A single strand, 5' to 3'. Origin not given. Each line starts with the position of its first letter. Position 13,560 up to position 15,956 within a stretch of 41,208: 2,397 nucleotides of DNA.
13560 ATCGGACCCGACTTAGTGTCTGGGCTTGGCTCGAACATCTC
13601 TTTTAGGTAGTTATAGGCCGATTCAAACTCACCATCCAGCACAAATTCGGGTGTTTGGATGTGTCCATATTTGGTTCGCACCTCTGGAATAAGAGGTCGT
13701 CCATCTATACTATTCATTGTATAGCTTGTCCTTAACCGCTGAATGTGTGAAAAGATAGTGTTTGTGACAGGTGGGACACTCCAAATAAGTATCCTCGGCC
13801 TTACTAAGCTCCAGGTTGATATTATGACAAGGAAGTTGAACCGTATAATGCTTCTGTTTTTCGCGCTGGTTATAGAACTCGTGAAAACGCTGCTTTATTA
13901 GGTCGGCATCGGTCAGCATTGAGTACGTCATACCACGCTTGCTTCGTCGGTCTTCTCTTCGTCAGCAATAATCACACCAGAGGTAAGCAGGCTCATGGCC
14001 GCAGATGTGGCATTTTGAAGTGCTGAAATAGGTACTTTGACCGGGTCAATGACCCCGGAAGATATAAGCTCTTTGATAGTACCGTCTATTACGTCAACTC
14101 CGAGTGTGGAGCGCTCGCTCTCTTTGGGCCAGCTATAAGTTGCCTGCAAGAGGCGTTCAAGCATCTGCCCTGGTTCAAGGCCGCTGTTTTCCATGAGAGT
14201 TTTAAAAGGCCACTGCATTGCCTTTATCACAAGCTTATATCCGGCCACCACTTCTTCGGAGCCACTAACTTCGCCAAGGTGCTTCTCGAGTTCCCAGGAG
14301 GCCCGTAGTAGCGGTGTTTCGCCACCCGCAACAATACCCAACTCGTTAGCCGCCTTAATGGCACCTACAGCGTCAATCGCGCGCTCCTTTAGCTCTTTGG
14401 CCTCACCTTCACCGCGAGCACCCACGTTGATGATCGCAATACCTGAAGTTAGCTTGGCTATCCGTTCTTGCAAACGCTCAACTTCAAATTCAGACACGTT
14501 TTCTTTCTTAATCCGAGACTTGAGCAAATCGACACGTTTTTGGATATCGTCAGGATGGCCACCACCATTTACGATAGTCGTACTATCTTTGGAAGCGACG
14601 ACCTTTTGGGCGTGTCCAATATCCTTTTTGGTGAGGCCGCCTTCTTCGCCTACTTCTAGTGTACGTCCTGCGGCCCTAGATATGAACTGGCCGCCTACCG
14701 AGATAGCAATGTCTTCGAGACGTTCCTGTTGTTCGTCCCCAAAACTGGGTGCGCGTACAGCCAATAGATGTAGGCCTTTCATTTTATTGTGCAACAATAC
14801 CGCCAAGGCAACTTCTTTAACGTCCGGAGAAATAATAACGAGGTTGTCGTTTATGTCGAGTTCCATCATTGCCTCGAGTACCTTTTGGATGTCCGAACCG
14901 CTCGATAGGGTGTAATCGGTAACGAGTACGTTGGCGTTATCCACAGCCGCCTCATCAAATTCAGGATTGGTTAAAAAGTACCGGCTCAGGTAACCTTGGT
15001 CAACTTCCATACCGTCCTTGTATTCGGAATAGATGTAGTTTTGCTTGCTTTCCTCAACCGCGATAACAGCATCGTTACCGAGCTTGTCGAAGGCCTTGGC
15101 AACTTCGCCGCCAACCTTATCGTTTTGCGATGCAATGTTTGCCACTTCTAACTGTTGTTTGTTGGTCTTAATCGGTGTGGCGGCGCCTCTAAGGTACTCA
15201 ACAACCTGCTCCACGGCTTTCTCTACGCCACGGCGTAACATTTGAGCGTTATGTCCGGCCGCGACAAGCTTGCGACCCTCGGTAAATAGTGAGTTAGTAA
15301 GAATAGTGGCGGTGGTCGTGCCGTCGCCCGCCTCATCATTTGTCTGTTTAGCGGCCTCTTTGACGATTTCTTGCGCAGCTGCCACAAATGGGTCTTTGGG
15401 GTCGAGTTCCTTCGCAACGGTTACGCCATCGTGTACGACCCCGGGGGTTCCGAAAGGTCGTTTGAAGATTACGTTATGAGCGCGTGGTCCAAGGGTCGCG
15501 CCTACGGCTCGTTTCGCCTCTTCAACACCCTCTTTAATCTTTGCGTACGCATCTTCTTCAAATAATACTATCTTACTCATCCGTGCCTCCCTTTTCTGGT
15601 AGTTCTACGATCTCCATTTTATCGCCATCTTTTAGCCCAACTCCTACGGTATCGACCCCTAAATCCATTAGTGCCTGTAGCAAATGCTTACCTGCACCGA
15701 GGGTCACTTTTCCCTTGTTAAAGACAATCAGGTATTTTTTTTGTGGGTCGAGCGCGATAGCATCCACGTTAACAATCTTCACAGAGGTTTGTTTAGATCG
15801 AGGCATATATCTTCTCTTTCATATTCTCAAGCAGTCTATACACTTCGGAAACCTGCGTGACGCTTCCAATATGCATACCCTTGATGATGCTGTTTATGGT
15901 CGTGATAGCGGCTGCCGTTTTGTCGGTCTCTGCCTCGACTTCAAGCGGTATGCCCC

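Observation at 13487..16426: Six-gene translationally coupled chaperonin cassette: groES - orf114 - orf77 - groEL - orf73 - orf76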

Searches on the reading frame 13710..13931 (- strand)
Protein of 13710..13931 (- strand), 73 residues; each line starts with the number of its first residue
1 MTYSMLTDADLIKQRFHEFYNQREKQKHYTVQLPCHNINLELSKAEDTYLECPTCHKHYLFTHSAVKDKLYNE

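Call 3: search_protein_families(library=pfam, proteins=[window:13710-13931:-], max_evalue=1)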
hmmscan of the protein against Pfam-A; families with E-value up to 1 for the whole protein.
window:13710-13931:- (73 aa): 1 family
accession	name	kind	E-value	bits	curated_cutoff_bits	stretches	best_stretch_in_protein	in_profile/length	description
PF18718.6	CxC5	-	0.051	14.2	26.9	1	22-65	21-64/117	CxC5 like cysteine cluster associated with KDZ transposases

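Call 4: search_protein_families(library=phrogs, proteins=[window:13710-13931:-], max_evalue=0.1)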
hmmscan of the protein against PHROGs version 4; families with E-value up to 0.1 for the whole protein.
window:13710-13931:- (73 aa): 1 family
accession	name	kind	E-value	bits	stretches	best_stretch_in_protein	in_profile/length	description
phrog_29104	-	unknown function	0.071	14.2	0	4-24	31-51/61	-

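Call 44: search_protein_representatives(protein=window:13710-13931:-)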
Query: 73 residues. Proteins with E-value up to 0.001 (for the whole library): 24; up to 1e-10: 3; up to 1e-30: 0. The best 24 are listed.
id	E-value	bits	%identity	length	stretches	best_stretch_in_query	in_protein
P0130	5.3e-19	83.9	58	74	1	1-73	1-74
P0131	5.5e-16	74.3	49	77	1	6-72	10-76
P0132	1.4e-11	60.4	44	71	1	7-71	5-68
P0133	1.2e-09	54.3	47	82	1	5-72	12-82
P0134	1.4e-08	50.9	44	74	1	1-73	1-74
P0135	2.1e-08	50.3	40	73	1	8-71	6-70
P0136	1.8e-07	47.4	46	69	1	11-64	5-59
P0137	1.9e-07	47.3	38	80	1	6-72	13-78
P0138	5.8e-07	45.8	38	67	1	6-72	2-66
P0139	6.9e-07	45.5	40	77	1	7-65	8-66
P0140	1.1e-06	44.9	45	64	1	16-66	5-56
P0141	2.4e-06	43.8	38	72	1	7-68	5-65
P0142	3.2e-06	43.4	33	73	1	1-73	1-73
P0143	2.6e-05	40.6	39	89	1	8-64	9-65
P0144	4.9e-05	39.7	40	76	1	6-73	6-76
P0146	8.9e-05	38.8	34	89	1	8-68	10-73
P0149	2.2e-04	37.6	41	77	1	27-67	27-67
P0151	7.4e-04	35.9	34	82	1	7-69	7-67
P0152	8.2e-04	35.8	34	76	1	8-70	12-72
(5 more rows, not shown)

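Call 50: search_solved_structures(query=A7, max_evalue=10)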
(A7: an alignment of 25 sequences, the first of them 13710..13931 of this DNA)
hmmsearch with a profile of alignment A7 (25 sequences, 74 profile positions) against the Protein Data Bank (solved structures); distinct sequences matched with E-value up to 10: 27.
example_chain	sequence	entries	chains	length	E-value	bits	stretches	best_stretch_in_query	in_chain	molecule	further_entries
5k2m_E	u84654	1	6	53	0.018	18.3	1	30-56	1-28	Probable lysine biosynthesis protein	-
8hku_L34E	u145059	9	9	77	0.018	18.3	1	25-57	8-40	50S ribosomal protein L34e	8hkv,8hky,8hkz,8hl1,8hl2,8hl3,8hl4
5x4z_L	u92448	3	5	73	0.03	17.5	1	25-62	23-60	RNA polymerase subunit, found in RNA polymerase complexes I, II, and III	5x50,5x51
2i13_A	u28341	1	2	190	0.034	17.4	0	45-59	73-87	Aart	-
5xog_L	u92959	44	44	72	0.039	17.2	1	25-62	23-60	RNA polymerase subunit ABC10-alpha | RNA polymerase subunit, found in RNA polymerase complexes I, II, and III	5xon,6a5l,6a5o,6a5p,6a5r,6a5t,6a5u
2nb9_A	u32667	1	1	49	0.14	15.4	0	49-66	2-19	Uncharacterized protein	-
1qyp_A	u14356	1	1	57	0.16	15.2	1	37-67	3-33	RNA POLYMERASE II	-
1mey_C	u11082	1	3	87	0.19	14.9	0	46-59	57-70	CONSENSUS ZINC FINGER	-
2jrr_A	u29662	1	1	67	0.28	14.4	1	37-66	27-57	Uncharacterized protein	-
2kvf_A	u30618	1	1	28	0.33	14.2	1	51-67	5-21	Zinc finger and BTB domain-containing protein 32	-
2dlq_A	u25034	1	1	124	0.33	14.2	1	50-63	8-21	GLI-Kruppel family member HKR3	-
1i3q_L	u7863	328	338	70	0.46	13.7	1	23-62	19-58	DNA-DIRECTED RNA POLYMERASE II 7.7KD POLYPEPTIDE | DNA-directed RNA polymerase II, chain RPB12 | DNA-directed RNA polymerases I, II, and III 7.7 kDa polypeptide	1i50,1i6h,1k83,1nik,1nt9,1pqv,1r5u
8bws_L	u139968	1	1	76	0.58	13.4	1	23-62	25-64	DNA-directed RNA polymerases I, II, and III subunit RPABC4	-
2akl_A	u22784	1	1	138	0.65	13.3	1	34-59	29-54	phnA-like protein pa0128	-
1oah_A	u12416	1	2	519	0.7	13.2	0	42-66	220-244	CYTOCHROME C NITRITE REDUCTASE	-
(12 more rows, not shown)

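Call 58: predict_structure(alignment_id=A7)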
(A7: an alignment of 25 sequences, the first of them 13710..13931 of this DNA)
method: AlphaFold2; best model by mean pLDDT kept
length: 73 residues; sequences in the alignment: 25
mean_pLDDT: 78.0   pTM: 0.45
mean pLDDT of the five models: 78.0, 74.2, 73.4, 69.6, 69.4
residues with pLDDT >= 90: 0; 70-90: 60; 50-70: 12; < 50: 1
segments of 3 or more residues with pLDDT < 50: none
pLDDT, mean of each block of 10 residues (from residue 1): 69 84 70 82 82 85 76 65
secondary structure, 60 per line:
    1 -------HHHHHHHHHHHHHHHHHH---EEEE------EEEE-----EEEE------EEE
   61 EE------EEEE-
elements in order: H8-25 E29-32 E39-42 E48-51 E58-62 E69-72

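Call 60: search_protein_families(library=ncbifam, proteins=[window:13710-13931:-], max_evalue=0.1)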
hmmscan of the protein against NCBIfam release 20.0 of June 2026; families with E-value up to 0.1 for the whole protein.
window:13710-13931:- (73 aa): 2 families
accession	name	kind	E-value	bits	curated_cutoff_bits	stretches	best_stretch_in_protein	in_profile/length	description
NF037946.1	terminal_TopJ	equivalog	0.0062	15.1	300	1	19-59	610-652/810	terminal organelle assembly protein TopJ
TIGR00100.1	hypA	equivalog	0.067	13.2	88.1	1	29-59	67-97/116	hydrogenase maturation nickel metallochaperone HypA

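Call 63: fold_search(model_id=the predicted structure, library=pdb)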
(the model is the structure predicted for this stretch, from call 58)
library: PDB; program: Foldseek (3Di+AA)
matches with E <= 10: 189; with E <= 0.001: 0
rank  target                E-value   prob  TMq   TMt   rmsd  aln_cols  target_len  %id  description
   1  4ljp_A                4.7e-01  0.54  0.37  0.15   8.0        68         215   12  Structure of an active ligase (HOIP-H889A)/ubiquitin transfer complex (released 2013-10-16)
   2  3wwl                  5.3e-01  0.92  0.46  0.58   2.7        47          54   13  Crystal structure of lysine biosynthetic amino acid carrier protein LysW from Thermus thermophilus conjugated with alpha (released 2014-11-19)
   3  3vpb_E                6.0e-01  0.90  0.45  0.55   2.6        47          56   11  ArgX from Sulfolobus tokodaii complexed with LysW/Glu/ADP/Mg/Zn/Sulfate (released 2013-02-27)
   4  4ljo_A                6.0e-01  0.47  0.37  0.15   7.7        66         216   12  Structure of an active ligase (HOIP)/ubiquitin transfer complex (released 2013-10-16)
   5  3wwn_B                6.4e-01  0.90  0.46  0.59   2.6        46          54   13  Crystal structure of LysZ from Thermus thermophilus complex with LysW (released 2014-11-19)
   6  5k2m_F                1.1e+00  0.66  0.41  0.52   2.8        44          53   20  Bifunctional LysX/ArgX from Thermococcus kodakarensis with LysW-gamma-AAA (released 2016-09-07)
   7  5edv_B                1.4e+00  0.18  0.34  0.09  10.9        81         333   15  Structure of the HOIP-RBR/UbcH5B~ubiquitin transfer complex (released 2016-01-20)
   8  5eio_C                1.5e+00  0.75  0.46  0.67   2.7        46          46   13  Crystal structure of LysY from Thermus thermophilus complexed with NADP+ and LysW-gamma-aminoadipic semialdehyde (released 2016-03-23)
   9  5edv_A                1.6e+00  0.20  0.34  0.11  10.3        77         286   13  Structure of the HOIP-RBR/UbcH5B~ubiquitin transfer complex (released 2016-01-20)
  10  4v3p_SX               2.2e+00  0.33  0.37  0.48   5.1        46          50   15  The molecular structure of the left-handed supra-molecular helix of eukaryotic polyribosomes (released 2015-04-22)
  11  4v6i_AX               2.2e+00  0.33  0.37  0.48   5.2        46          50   20  Localization of the small subunit ribosomal proteins into a 6.1 A cryo-EM map of Saccharomyces cerevisiae translating (released 2014-07-09)
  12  6gzy_A                2.2e+00  0.21  0.34  0.15   7.9        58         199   14  HOIP-fragment5 complex (released 2019-01-30)
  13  8dbr_C                2.2e+00  0.11  0.30  0.08  14.3        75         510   12  E. coli ATP synthase imaged in 10mM MgATP State2 "half-up (released 2023-01-25)
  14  1txd                  2.3e+00  0.21  0.32  0.07   9.6        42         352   12  Crystal Structure of the DH/PH domains of Leukemia-associated RhoGEF (released 2004-09-21)
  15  1ilf_MODEL_1_A        2.4e+00  0.06  0.21  0.12  14.1        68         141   16  NMR STRUCTURE OF APO CBFB (released 2001-09-26)
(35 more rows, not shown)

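Call 64: find_encoding_contigs(protein=P0151, flank=4000, max_places=4)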
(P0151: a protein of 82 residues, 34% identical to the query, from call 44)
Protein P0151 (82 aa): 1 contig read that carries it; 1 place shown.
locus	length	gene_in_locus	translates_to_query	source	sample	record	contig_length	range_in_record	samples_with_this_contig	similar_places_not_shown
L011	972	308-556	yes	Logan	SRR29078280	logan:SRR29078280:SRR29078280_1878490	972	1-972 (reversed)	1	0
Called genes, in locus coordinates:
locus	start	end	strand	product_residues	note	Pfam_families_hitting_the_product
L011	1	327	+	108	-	?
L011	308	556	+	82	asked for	-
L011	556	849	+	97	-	-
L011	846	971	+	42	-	?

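Call 65: find_encoding_contigs(protein=P0146, flank=4000, max_places=4)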
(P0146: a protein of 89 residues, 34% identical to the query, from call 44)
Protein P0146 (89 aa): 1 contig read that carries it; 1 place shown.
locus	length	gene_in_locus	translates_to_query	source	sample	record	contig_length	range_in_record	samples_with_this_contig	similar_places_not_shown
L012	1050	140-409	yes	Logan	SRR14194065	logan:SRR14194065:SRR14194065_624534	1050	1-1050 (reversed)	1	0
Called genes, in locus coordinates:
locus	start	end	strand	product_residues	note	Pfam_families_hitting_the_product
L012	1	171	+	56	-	?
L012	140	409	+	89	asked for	-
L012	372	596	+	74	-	-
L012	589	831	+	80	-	-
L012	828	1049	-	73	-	?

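Call 67: search_protein_families(library=pfam, proteins=[L011:1-327:+, L011:556-849:+, L012:372-596:+, L012:589-831:+], max_evalue=0.1)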
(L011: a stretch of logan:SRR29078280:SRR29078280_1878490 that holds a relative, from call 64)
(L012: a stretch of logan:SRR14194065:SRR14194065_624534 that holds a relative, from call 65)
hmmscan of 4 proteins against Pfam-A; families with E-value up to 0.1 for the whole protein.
L011:1-327:+ (108 aa): 0 families

L011:556-849:+ (97 aa): 0 families

L012:372-596:+ (74 aa): 0 families

L012:589-831:+ (80 aa): 0 families

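Call 69: find_related_loci(query=A8, collection=viral_contigs, flank=5000)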
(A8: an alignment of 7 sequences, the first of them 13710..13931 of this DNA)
Query A8 (73 aa) in viral_contigs; peptide patterns used: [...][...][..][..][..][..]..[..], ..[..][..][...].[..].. (x = any residue, [..] = any of these).
56 stretches matched a pattern, but none encodes a relative of the query by tblastn (E <= 1e-3).

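Call 77: search_dna_similar(query=window:13710-13931:-, collection=phages, mode=protein, max_evalue=1, max_rows=30)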
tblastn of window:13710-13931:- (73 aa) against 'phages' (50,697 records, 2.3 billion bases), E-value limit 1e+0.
Records with a match: 1; places in all: 1; records where one place covers at least 80% of the query: 0.
Best place of each record, by identity: <60% 1.
By first word of the organism name: Caudoviricetes 1.
By host as written in the record: - 1.
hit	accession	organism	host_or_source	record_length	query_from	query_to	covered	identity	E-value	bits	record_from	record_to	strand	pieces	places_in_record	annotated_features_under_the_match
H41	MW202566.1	Caudoviricetes sp.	Manatee Spring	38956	21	73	73%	34.5%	2e-1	34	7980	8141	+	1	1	none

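Call 101: find_related_loci(query=P0149, collection=viral_contigs, flank=4000)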
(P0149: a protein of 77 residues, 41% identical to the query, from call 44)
Query P0149 (77 aa) in viral_contigs; peptide patterns used: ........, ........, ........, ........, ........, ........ (x = any residue, [..] = any of these).
43 stretches matched a pattern, but none encodes a relative of the query by tblastn (E <= 1e-3).

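Call 102: find_related_loci(query=P0152, collection=viral_contigs, flank=4000)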
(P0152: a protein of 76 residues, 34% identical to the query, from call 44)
Query P0152 (76 aa) in viral_contigs; peptide patterns used: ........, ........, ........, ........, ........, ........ (x = any residue, [..] = any of these).
6 stretches matched a pattern; 2 encode a relative of the query (tblastn E <= 1e-3); 2 distinct loci.
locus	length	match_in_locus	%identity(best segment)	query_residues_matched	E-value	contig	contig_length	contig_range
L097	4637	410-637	100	1-76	2e-50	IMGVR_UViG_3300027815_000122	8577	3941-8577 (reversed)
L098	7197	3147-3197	65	45-61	2e-5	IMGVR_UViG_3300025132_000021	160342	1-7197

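Call 103: find_related_loci(query=P0140, collection=viral_contigs, flank=4000)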
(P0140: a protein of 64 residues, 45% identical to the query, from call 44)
Query P0140 (64 aa) in viral_contigs; peptide patterns used: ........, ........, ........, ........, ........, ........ (x = any residue, [..] = any of these).
16 stretches matched a pattern; 1 encode a relative of the query (tblastn E <= 1e-3); 1 distinct loci.
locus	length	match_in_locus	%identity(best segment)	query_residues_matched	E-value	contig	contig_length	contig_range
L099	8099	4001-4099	36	18-50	1e-5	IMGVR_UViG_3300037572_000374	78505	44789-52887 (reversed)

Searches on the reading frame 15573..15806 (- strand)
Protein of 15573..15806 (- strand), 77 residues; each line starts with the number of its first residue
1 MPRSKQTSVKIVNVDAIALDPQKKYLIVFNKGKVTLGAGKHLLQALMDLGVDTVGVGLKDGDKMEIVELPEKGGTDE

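Call 3: search_protein_families(library=pfam, proteins=[window:15573-15806:-], max_evalue=1)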
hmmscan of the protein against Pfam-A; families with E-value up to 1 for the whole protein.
window:15573-15806:- (77 aa): 1 family
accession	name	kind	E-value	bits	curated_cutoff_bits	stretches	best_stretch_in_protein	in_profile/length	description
PF04055.27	Radical_SAM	-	0.23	12.1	29.5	1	21-63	76-114/166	Radical SAM superfamily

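Call 4: search_protein_families(library=phrogs, proteins=[window:15573-15806:-], max_evalue=0.1)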
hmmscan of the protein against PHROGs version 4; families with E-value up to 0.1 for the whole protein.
window:15573-15806:- (77 aa): 0 families

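Call 60: search_protein_families(library=ncbifam, proteins=[window:15573-15806:-], max_evalue=0.1)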
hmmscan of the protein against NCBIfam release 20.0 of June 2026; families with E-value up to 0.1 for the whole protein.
window:15573-15806:- (77 aa): 0 families

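Call 86: search_dna_similar(query=window:15573-15806:-, collection=phages, mode=protein, max_evalue=1, max_rows=15)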
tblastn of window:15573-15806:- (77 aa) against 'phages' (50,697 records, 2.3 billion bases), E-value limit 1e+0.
Records with a match: 1; places in all: 1; records where one place covers at least 80% of the query: 1.
Best place of each record, by identity: <60% 1.
By first word of the organism name: Staphylococcus 1.
By host as written in the record: Staphylococcus Saprophyticus 100 1.
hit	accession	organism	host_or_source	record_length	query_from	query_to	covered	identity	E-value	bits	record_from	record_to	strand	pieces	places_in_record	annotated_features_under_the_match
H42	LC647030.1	Staphylococcus phage vB_SsapH-Golestan-100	Staphylococcus Saprophyticus 100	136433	4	65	81%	35.8%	3e-1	34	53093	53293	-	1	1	hypothetical protein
